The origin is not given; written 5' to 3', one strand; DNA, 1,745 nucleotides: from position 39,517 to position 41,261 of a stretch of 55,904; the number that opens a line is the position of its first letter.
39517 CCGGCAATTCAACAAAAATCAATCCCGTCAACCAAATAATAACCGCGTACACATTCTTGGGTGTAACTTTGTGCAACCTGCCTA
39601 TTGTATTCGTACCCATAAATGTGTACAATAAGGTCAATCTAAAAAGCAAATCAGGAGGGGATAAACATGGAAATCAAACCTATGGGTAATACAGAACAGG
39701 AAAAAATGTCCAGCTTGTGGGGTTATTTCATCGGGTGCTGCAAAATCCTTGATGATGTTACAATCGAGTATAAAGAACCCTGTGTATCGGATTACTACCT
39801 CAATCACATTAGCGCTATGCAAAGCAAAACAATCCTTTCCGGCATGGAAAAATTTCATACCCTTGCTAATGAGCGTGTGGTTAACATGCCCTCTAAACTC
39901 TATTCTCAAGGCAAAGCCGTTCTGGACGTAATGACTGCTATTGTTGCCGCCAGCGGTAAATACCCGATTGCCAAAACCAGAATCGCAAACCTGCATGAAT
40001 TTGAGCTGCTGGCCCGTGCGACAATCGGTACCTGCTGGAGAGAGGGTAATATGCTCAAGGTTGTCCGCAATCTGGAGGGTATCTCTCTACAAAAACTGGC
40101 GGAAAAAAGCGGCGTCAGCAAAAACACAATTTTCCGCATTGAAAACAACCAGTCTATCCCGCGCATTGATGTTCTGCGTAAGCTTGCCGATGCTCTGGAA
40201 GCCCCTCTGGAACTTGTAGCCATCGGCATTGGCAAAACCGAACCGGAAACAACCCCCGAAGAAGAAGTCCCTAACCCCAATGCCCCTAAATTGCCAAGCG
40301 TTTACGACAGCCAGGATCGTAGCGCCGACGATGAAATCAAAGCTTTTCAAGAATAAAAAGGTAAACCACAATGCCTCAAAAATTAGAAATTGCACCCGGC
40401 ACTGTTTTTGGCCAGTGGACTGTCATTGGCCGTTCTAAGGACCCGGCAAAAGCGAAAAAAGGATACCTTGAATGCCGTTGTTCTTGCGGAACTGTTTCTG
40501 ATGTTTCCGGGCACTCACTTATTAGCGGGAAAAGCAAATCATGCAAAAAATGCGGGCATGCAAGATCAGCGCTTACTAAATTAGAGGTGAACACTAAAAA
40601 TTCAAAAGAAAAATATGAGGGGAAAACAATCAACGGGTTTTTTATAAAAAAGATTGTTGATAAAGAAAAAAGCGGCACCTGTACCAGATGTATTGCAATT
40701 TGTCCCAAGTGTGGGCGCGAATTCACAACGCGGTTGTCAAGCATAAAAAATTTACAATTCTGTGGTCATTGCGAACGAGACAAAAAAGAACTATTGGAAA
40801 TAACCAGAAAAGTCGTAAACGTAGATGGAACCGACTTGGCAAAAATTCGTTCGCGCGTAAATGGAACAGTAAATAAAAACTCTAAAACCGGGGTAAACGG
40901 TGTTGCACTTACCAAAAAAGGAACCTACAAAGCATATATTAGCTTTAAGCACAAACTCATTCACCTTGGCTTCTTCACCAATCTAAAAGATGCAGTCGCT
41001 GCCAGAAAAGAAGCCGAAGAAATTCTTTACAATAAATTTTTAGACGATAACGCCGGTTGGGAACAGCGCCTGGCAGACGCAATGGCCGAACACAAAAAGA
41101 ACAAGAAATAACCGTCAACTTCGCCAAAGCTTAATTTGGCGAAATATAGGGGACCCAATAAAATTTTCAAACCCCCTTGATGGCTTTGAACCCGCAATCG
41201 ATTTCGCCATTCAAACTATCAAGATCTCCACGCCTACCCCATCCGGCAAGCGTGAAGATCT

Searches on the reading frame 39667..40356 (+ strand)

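Call 7: search_protein_families(library=pfam, proteins=[window:39667-40356:+], max_evalue=0.01)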
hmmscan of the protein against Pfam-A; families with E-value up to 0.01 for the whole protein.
window:39667-40356:+ (229 aa): 6 families
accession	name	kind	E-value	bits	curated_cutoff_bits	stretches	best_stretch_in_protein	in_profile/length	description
PF01381.28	HTH_3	-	7.1e-14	52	23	1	130-182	1-53/55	Helix-turn-helix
PF13560.12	HTH_31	-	5.3e-09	36.7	27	1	127-184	3-61/64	Helix-turn-helix domain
PF12844.13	HTH_19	-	1.1e-07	32.1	30.2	1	127-181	1-55/64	Helix-turn-helix domain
PF13443.12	HTH_26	-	1.7e-06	28.6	22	1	130-178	2-51/63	Cro/C1-type HTH DNA-binding domain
PF08220.18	HTH_DeoR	-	0.0042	17.3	21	1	125-155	1-31/57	DeoR-like helix-turn-helix domain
PF13384.12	HTH_23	-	0.0097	16.1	24.6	0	132-158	10-37/50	Homeodomain-like domain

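Call 8: search_protein_families(library=phrogs, proteins=[window:39667-40356:+], max_evalue=0.01)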
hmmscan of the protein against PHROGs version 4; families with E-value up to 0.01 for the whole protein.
window:39667-40356:+ (229 aa): 17 families
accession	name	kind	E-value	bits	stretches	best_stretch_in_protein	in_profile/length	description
phrog_8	-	transcription regulation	7.5e-12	46.3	1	127-178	78-129/346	transcriptional regulator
phrog_3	-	transcription regulation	2.1e-11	45.2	1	126-201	89-167/430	transcriptional repressor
phrog_1373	-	transcription regulation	4.1e-10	40.9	1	128-192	66-130/166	transcriptional regulator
phrog_4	-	transcription regulation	1.2e-09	38.7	1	127-210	138-215/400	transcriptional repressor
phrog_5823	-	transcription regulation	5.4e-09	36.7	1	127-182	8-64/404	transcriptional regulator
phrog_2439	-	transcription regulation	2.4e-08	34.2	1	126-181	8-63/367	transcriptional regulator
phrog_2328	-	transcription regulation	3.3e-08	34.4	1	126-203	16-93/128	transcriptional repressor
phrog_18104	-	transcription regulation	5.5e-08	33.6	1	132-179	7-54/57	transcriptional regulator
phrog_7241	-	transcription regulation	8.1e-08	33.4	1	128-182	64-118/122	transcriptional regulator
phrog_3949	-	transcription regulation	2.5e-07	31.9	1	142-197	30-85/161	transcriptional repressor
phrog_2967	-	transcription regulation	4.8e-05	24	1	130-179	15-64/225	transcriptional regulator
phrog_32768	-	unknown function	6.3e-05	22.8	1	127-184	11-69/446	-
phrog_2104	-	unknown function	6.4e-05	24.1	1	129-184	43-98/103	-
phrog_3037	-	transcription regulation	0.0021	18.9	1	136-200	26-90/189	transcriptional repressor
phrog_24325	-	transcription regulation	0.0036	18.7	1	121-179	48-107/133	transcriptional regulator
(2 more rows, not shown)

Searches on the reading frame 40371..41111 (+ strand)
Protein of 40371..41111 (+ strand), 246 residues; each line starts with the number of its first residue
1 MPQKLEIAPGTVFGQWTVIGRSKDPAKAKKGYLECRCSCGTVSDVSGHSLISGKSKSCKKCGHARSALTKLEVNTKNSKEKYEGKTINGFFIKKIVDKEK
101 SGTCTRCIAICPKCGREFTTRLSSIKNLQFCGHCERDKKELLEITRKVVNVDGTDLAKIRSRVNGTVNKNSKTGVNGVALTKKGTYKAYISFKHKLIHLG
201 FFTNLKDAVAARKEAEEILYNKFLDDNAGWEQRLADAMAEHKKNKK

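Call 7: search_protein_families(library=pfam, proteins=[window:40371-41111:+], max_evalue=0.01)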
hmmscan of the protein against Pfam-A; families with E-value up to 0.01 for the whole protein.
window:40371-41111:+ (246 aa): 0 families

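Call 8: search_protein_families(library=phrogs, proteins=[window:40371-41111:+], max_evalue=0.01)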
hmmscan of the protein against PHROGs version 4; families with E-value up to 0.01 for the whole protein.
window:40371-41111:+ (246 aa): 12 families
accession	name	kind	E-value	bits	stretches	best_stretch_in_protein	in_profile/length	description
phrog_374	-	DNA, RNA and nucleotide metabolism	1e-20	75.1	2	9-61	198-249/617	HNH endonuclease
phrog_99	-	DNA, RNA and nucleotide metabolism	9.9e-14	52.8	1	164-224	204-264/383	HNH endonuclease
phrog_13470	-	DNA, RNA and nucleotide metabolism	1.3e-11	45.8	1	78-217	8-140/152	HNH endonuclease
phrog_4578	-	DNA, RNA and nucleotide metabolism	2.4e-08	35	1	163-226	57-121/130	HNH endonuclease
phrog_559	-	DNA, RNA and nucleotide metabolism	7.2e-06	26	1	29-140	209-310/607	HNH endonuclease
phrog_3593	-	DNA, RNA and nucleotide metabolism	9.6e-06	26.4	1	167-215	143-192/210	HNH endonuclease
phrog_22195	-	unknown function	1.3e-05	26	1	8-73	10-70/148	-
phrog_681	-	DNA, RNA and nucleotide metabolism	0.00035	20.3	1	25-143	261-369/576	endonuclease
phrog_24751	-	DNA, RNA and nucleotide metabolism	0.00066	20.9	1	186-223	23-59/65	HNH endonuclease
phrog_19431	-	unknown function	0.0043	18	1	96-161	8-68/81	-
phrog_27240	-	unknown function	0.0077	17.6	1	7-59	6-56/132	-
phrog_18493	-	unknown function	0.0089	17.1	1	10-76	62-125/136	-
